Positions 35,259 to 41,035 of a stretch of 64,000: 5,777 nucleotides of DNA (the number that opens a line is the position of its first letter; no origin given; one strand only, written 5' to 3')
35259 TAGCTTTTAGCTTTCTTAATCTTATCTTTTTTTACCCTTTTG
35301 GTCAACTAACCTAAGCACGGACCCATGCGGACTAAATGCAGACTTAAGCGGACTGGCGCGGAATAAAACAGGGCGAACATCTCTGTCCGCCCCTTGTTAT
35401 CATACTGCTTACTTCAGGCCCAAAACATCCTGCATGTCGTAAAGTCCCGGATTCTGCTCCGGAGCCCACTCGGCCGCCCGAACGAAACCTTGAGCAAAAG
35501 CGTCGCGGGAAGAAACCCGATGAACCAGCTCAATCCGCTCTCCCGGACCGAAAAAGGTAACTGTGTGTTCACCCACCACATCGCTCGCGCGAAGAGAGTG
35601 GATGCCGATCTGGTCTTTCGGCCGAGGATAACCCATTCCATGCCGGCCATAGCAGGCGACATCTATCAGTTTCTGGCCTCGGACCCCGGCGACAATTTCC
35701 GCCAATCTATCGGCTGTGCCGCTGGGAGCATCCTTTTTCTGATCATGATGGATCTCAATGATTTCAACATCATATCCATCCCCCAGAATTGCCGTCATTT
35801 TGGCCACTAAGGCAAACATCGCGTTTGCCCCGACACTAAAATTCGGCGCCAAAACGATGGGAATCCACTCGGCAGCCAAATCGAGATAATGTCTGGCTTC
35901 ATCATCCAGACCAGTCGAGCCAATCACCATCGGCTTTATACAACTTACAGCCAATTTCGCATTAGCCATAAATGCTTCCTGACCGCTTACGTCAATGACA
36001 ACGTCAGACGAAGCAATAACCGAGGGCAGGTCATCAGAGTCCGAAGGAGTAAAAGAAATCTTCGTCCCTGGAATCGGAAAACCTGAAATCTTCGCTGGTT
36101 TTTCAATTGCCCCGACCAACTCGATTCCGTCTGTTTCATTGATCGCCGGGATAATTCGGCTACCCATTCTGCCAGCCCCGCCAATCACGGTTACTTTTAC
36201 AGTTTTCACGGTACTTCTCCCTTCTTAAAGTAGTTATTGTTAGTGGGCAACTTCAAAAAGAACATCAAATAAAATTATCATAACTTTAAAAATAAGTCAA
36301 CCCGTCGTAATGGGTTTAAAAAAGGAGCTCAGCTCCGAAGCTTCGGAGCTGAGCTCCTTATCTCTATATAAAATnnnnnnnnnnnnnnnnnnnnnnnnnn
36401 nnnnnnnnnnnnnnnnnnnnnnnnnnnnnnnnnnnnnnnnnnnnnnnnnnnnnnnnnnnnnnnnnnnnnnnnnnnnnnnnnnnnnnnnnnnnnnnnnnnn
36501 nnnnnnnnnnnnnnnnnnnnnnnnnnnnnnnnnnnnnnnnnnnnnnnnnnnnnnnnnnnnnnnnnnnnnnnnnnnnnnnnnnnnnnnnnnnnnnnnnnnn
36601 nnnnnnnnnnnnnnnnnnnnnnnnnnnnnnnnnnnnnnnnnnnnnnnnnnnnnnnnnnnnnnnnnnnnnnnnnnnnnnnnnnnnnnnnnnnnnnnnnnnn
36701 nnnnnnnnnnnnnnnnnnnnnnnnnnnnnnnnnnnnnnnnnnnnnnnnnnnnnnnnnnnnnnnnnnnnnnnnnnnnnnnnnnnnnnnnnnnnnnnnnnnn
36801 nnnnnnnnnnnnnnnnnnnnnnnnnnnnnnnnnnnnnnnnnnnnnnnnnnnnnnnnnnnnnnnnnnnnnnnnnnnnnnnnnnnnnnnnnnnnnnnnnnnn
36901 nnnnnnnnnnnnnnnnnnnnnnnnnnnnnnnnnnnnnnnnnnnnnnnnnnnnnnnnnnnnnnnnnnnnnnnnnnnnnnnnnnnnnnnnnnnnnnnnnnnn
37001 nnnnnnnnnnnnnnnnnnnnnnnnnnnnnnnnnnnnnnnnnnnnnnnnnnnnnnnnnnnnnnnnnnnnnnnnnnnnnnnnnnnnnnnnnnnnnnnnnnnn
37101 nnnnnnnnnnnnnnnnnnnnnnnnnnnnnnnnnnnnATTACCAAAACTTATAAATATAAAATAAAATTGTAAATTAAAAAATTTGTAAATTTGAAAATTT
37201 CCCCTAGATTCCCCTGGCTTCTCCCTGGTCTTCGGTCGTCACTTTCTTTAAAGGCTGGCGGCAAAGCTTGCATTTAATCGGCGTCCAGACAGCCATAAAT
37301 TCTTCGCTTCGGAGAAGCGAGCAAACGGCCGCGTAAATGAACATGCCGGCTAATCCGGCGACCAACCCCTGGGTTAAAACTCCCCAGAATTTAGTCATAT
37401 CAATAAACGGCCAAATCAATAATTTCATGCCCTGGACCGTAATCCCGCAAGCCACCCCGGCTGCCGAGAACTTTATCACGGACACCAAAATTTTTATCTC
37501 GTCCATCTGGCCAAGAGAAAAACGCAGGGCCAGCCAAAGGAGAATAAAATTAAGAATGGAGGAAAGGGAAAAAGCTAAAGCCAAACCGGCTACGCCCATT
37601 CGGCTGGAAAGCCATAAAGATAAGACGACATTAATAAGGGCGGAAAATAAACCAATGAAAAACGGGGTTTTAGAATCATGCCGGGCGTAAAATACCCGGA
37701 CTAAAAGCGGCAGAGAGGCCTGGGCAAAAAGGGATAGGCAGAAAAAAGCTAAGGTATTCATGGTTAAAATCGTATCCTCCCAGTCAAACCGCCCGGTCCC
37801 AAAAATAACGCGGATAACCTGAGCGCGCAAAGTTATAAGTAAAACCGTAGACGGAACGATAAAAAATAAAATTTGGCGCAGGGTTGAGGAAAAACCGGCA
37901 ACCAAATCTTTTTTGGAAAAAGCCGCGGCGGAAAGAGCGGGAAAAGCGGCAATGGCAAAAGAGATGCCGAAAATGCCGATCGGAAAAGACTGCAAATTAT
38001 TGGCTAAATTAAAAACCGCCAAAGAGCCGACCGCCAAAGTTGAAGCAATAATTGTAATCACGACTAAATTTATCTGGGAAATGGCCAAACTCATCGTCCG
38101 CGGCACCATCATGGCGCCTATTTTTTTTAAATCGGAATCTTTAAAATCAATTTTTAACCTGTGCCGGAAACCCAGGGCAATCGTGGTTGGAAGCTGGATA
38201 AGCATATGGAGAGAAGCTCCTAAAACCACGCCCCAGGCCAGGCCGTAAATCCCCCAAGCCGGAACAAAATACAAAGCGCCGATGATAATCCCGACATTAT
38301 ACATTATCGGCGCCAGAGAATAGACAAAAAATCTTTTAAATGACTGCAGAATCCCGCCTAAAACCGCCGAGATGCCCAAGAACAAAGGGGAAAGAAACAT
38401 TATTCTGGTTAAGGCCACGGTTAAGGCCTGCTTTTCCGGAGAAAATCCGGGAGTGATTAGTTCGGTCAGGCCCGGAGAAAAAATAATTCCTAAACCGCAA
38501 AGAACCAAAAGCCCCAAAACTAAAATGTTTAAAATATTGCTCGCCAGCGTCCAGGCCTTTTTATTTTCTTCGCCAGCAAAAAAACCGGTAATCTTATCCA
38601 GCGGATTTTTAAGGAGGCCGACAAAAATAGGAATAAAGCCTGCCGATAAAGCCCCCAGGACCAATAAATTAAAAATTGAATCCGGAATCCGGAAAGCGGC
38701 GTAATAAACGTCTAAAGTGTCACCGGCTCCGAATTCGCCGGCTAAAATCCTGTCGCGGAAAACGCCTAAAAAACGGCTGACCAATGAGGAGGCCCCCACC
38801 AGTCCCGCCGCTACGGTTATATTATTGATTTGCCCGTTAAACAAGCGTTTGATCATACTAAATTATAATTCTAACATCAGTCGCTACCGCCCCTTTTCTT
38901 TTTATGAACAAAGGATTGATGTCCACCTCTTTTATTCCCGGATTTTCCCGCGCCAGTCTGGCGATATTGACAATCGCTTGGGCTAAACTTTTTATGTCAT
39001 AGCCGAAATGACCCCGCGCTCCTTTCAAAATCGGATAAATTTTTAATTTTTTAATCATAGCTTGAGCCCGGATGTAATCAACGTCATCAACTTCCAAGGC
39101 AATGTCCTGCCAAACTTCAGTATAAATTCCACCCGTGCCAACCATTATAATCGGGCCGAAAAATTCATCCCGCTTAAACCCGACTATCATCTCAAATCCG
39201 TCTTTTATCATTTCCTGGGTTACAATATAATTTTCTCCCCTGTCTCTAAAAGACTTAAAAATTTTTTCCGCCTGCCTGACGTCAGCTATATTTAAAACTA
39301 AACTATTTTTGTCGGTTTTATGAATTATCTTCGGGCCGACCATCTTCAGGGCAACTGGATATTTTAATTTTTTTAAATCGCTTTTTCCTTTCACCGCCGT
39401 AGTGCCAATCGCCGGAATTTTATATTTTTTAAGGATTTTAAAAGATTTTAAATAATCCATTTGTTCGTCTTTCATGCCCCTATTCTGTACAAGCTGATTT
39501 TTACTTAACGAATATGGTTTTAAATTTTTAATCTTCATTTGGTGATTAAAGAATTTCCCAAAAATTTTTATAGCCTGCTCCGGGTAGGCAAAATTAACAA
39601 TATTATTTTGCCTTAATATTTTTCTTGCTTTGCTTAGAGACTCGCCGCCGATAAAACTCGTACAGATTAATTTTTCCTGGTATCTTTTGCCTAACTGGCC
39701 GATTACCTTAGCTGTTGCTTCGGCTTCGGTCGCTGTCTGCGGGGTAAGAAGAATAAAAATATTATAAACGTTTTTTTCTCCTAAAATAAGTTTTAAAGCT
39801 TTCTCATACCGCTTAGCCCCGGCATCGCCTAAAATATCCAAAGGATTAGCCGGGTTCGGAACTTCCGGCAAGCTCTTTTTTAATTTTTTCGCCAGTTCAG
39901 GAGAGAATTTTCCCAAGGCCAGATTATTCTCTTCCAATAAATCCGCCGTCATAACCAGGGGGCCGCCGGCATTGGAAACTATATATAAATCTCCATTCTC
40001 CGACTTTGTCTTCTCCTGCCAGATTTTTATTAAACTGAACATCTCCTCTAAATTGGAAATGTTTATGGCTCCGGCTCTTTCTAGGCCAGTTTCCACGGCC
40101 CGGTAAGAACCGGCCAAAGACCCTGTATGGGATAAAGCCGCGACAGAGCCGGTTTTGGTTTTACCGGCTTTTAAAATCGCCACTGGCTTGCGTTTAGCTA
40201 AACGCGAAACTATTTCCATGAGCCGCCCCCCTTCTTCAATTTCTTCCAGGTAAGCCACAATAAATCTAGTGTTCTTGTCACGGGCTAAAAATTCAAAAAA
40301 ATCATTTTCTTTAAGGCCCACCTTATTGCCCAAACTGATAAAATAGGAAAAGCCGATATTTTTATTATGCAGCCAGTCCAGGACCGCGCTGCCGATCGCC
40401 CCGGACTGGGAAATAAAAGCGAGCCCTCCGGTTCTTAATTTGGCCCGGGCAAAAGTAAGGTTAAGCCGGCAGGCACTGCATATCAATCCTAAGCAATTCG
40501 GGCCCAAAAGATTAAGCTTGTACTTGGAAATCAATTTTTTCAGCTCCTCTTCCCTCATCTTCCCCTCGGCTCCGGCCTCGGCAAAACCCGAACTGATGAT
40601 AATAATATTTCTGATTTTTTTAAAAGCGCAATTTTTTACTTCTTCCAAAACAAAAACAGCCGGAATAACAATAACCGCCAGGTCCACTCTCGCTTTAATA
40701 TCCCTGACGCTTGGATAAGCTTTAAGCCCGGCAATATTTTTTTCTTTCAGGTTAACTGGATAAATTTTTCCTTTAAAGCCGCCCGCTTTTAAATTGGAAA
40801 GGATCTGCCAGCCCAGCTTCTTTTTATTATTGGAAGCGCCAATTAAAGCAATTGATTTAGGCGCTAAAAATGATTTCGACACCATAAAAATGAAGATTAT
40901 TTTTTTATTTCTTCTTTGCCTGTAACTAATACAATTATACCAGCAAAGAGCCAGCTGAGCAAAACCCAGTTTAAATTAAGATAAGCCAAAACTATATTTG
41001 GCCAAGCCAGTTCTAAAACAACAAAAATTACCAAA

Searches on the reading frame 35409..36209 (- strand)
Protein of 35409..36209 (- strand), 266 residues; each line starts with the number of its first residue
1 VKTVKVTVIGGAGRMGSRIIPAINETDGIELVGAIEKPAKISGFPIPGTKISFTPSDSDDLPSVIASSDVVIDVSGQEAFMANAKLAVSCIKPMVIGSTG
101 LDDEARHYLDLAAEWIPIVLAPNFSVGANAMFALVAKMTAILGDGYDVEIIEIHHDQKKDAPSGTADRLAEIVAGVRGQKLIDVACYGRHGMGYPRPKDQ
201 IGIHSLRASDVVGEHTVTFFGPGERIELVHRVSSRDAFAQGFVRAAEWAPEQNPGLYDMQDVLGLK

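Call 70: search_protein_families(library=pfam, proteins=[window:35409-36209:-], max_evalue=0.001)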
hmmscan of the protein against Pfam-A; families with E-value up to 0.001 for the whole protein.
window:35409-36209:- (266 aa): 2 families
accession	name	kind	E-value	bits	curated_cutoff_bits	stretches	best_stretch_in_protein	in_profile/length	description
PF05173.19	DapB_C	-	7.2e-44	149.2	27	1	127-263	1-121/121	Dihydrodipicolinate reductase, C-terminus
PF01113.26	DapB_N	-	1.8e-25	89.8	25.6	1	4-124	1-124/124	Dihydrodipicolinate reductase, N-terminus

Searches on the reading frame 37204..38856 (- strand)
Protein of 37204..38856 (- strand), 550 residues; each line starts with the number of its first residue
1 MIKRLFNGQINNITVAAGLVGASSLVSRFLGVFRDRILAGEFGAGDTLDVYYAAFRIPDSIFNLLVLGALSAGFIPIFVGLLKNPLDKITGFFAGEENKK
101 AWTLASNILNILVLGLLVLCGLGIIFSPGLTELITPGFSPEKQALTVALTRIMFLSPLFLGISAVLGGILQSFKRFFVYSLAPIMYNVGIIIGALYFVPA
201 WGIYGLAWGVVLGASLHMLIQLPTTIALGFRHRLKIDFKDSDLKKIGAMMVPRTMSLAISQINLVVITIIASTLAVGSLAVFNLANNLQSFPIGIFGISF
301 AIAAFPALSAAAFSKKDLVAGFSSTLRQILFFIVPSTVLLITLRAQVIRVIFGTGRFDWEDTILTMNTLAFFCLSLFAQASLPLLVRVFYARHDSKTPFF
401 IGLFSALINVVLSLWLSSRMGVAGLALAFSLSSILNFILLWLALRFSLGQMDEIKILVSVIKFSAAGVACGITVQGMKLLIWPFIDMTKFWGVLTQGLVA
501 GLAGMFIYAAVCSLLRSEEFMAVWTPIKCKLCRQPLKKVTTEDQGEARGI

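Call 71: search_protein_families(library=pfam, proteins=[window:37204-38856:-], max_evalue=0.001)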
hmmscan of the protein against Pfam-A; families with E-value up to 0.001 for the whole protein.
window:37204-38856:- (550 aa): 3 families
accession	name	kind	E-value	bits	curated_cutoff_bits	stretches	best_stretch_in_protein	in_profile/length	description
PF03023.19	MurJ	-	4.4e-94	316.1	27.4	1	40-477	3-433/451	Lipid II flippase MurJ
PF13440.11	Polysacc_synt_3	-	3e-10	40.2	23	1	147-354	82-286/293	Polysaccharide biosynthesis protein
PF01943.22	Polysacc_synt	-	8.8e-07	29.1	28.2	1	105-310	74-272/274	Polysaccharide biosynthesis protein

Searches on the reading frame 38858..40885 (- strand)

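Call 71: search_protein_families(library=pfam, proteins=[window:38858-40885:-], max_evalue=0.001)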
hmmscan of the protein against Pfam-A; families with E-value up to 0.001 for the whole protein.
window:38858-40885:- (675 aa): 5 families
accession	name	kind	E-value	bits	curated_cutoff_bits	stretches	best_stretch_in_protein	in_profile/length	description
PF13549.11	ATP-grasp_5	-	1.6e-49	168.7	27.6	1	473-675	7-221/221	ATP-grasp domain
PF13607.11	Succ_CoA_lig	-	3.3e-47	160.1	27.4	1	153-288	2-137/138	Succinyl-CoA ligase like flavodoxin domain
PF13380.12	CoA_binding_2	-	4.2e-21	76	22.8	1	10-135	1-114/116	CoA binding domain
PF02629.25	CoA_binding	-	4.2e-13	50.3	22.3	1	10-100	4-97/97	CoA binding domain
PF19045.5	Ligase_CoA_2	-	1.2e-10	42.1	23.7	1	302-443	3-149/162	Ligase-CoA domain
